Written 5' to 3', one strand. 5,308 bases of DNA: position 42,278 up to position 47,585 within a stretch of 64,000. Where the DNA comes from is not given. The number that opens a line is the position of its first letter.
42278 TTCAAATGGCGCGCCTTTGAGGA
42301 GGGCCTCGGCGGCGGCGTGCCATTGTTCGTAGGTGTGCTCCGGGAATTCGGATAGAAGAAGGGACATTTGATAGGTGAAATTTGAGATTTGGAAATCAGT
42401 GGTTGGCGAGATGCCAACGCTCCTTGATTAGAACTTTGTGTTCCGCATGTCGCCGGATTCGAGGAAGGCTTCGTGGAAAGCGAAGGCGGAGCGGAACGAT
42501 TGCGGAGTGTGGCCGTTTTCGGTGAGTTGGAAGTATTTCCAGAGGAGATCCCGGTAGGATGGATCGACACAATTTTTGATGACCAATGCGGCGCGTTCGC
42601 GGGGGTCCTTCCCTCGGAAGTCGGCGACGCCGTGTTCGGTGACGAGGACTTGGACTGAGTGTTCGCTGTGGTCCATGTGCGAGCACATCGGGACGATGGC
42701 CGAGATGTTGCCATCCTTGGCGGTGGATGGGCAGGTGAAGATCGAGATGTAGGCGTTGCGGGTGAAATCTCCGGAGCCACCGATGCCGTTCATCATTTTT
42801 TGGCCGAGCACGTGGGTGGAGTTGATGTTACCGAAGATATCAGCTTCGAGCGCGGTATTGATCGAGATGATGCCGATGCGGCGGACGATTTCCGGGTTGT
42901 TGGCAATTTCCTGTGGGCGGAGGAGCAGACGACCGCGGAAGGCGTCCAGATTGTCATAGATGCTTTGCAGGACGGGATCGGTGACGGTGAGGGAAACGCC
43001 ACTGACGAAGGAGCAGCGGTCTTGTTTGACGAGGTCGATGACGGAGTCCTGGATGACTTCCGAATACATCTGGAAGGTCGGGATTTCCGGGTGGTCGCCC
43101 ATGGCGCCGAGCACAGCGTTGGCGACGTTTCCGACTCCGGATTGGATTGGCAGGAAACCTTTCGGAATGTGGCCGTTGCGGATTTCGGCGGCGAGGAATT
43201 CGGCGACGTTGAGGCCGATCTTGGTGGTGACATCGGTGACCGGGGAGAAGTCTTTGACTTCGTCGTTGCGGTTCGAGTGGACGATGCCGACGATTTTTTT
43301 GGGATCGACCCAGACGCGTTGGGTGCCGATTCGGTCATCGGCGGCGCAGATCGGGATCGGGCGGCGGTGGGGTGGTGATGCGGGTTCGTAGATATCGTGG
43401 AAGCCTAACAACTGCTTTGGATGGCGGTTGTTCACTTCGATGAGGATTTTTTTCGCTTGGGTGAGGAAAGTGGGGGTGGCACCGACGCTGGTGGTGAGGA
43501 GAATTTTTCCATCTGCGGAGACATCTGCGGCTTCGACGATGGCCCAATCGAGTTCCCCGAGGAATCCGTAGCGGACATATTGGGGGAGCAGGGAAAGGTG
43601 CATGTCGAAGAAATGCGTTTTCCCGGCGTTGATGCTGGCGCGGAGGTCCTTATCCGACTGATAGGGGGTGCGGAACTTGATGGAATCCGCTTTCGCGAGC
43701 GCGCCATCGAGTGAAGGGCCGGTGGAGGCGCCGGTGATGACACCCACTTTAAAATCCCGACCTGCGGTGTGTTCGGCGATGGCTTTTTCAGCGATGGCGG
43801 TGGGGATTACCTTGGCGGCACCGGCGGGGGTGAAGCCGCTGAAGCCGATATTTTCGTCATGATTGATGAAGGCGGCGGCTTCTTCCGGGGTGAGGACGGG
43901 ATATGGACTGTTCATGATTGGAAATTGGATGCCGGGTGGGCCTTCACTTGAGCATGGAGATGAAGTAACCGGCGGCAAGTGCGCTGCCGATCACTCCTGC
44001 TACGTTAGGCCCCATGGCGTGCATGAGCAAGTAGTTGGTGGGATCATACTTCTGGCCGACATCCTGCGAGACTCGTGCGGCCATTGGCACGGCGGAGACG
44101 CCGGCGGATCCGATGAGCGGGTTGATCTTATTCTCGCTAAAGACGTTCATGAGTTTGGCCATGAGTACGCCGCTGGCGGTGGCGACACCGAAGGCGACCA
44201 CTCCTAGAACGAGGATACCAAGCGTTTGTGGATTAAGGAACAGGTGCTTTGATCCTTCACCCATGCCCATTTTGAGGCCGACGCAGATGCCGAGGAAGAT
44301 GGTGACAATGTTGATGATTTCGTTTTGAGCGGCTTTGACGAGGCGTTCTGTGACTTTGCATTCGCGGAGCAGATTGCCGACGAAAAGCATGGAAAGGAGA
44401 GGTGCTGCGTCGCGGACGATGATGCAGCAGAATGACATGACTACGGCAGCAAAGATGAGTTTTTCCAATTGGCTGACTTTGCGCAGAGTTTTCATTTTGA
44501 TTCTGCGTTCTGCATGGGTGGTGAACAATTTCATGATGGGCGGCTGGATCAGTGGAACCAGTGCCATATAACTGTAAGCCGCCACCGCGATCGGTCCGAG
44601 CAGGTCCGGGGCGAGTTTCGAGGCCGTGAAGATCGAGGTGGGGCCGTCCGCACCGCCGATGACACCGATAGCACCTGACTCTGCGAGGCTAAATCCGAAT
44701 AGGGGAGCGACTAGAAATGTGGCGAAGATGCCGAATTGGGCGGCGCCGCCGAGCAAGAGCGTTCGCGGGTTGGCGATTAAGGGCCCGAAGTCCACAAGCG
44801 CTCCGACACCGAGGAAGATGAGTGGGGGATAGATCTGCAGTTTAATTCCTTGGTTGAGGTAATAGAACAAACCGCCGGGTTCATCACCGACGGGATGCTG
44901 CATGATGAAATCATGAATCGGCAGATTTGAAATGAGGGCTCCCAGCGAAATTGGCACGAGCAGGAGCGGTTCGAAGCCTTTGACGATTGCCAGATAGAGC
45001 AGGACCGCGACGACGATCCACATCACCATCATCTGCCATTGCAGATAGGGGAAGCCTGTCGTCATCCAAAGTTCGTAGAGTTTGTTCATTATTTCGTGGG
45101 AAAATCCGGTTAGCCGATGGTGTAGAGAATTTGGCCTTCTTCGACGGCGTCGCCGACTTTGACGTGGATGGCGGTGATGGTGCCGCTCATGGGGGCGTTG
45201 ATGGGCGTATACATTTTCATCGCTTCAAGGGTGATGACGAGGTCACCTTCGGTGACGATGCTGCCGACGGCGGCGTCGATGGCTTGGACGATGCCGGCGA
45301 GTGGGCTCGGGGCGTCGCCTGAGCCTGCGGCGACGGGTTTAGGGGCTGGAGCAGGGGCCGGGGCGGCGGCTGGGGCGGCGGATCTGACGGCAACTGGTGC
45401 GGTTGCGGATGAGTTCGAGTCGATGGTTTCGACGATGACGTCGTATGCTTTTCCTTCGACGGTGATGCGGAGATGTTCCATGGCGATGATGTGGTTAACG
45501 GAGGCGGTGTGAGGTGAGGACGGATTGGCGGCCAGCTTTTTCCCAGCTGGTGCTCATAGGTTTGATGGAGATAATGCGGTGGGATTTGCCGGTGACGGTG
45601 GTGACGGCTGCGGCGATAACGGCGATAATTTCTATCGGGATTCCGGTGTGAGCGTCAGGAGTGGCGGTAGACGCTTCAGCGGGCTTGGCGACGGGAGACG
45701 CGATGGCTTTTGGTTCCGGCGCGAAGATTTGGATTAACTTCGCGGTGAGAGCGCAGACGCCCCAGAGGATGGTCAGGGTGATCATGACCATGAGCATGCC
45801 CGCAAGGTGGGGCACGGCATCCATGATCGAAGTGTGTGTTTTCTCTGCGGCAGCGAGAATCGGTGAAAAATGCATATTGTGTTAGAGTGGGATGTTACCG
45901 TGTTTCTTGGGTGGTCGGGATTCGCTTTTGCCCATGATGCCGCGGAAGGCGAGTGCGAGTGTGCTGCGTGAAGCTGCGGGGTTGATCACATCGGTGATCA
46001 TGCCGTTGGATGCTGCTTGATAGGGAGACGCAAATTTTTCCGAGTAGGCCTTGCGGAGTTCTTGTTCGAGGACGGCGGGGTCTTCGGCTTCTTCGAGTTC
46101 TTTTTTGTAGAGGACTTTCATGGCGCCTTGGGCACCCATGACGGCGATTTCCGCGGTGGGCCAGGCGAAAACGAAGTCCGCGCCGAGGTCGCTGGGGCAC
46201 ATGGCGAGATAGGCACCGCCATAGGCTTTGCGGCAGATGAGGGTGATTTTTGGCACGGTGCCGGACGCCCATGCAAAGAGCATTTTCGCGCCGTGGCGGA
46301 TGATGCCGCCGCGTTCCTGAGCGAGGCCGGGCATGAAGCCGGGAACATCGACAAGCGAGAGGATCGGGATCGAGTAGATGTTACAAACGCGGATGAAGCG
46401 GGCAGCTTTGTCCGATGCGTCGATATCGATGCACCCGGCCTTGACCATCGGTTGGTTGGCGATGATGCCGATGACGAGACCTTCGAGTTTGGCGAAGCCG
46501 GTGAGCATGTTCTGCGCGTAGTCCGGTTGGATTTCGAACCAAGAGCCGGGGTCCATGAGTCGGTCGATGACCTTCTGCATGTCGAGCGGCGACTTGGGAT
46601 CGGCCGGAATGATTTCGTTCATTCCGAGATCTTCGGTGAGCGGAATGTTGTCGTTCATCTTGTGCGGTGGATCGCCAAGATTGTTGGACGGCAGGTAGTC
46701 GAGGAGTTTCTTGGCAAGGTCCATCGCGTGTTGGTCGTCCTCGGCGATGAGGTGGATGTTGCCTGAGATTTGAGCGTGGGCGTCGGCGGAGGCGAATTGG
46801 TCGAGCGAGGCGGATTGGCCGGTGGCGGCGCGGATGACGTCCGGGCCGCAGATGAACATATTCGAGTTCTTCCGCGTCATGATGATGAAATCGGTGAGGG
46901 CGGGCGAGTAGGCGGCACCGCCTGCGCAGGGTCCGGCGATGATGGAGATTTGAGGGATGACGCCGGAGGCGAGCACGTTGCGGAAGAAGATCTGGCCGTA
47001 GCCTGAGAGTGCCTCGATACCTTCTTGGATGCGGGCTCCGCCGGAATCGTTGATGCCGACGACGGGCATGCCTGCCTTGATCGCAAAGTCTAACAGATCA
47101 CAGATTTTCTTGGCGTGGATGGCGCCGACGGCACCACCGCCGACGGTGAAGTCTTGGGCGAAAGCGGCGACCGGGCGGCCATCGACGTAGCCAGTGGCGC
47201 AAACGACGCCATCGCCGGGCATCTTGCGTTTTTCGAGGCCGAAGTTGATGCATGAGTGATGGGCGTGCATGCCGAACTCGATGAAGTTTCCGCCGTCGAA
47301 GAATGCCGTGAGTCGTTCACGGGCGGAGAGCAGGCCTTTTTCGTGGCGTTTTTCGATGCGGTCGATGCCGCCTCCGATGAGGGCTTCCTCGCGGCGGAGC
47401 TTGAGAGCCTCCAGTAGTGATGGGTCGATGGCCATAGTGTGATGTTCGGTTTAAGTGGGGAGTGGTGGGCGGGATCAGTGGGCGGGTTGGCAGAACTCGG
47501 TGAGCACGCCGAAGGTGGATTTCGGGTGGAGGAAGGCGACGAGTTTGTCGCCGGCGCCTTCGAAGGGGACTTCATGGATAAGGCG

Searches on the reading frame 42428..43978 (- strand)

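Call 11: search_protein_families(library=pfam, proteins=[window:42428-43978:-])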
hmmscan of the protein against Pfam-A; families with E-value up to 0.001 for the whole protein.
window:42428-43978:- (516 aa): 2 families
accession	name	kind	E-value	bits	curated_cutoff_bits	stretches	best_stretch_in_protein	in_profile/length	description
PF13336.12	AcetylCoA_hyd_C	-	1.5e-40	139.1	23.7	1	338-482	3-153/154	Acetyl-CoA hydrolase/transferase C-terminal domain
PF02550.21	AcetylCoA_hydro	-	5e-33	115.2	24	1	30-233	11-197/198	Acetyl-CoA hydrolase/transferase N-terminal domain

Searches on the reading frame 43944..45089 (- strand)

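Call 11: search_protein_families(library=pfam, proteins=[window:43944-45089:-])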
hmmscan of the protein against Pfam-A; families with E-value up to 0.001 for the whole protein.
window:43944-45089:- (381 aa): 1 family
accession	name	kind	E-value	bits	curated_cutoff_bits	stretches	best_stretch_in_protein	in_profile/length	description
PF03977.18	OAD_beta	-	3.4e-150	500.4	31.6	1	20-380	2-349/349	Na+-transporting oxaloacetate decarboxylase beta subunit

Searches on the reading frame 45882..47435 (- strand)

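Call 11: search_protein_families(library=pfam, proteins=[window:45882-47435:-])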
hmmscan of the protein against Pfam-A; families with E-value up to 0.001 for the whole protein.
window:45882-47435:- (517 aa): 3 families
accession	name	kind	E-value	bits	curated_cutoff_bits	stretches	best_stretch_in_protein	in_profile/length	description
PF01039.27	Carboxyl_trans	-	1.2e-169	565.5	22.3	1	30-515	2-493/493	Carboxyl transferase domain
PF03255.19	ACCA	-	5e-09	36.2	23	1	342-448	134-236/310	Acetyl co-enzyme A carboxylase carboxyltransferase-like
PF06833.16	MdcE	-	9.6e-05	22.6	32.7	1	355-449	27-120/196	Malonate decarboxylase gamma subunit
